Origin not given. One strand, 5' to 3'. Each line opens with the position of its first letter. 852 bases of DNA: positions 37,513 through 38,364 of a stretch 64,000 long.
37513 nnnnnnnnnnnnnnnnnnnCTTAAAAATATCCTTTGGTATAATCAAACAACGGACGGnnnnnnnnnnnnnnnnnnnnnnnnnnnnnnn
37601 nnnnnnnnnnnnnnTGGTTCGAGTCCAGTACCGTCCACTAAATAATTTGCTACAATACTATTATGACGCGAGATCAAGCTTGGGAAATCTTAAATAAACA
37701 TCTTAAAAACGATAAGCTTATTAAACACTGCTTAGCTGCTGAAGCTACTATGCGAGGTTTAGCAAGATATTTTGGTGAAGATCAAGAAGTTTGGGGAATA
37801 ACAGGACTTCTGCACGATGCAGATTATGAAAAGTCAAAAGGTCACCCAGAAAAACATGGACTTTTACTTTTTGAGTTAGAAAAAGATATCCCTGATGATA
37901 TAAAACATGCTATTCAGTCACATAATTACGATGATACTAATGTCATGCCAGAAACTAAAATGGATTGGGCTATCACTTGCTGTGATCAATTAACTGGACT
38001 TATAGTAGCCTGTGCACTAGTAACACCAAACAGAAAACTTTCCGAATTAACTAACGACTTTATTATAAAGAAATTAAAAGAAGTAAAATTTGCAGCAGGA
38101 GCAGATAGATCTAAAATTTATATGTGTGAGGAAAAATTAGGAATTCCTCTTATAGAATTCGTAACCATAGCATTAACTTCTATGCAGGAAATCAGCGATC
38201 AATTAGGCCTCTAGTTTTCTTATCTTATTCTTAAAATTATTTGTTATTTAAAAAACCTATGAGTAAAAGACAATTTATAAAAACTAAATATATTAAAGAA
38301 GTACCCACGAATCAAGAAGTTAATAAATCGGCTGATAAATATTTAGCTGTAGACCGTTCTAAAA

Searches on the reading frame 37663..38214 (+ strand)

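Call 13: search_protein_families(library=pfam, proteins=[window:37663-38214:+], max_evalue=0.001)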
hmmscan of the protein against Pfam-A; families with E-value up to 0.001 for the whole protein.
window:37663-38214:+ (183 aa): 1 family
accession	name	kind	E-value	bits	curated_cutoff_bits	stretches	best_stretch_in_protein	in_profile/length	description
PF01966.28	HD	-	1.2e-05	26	22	1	20-92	2-90/116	HD domain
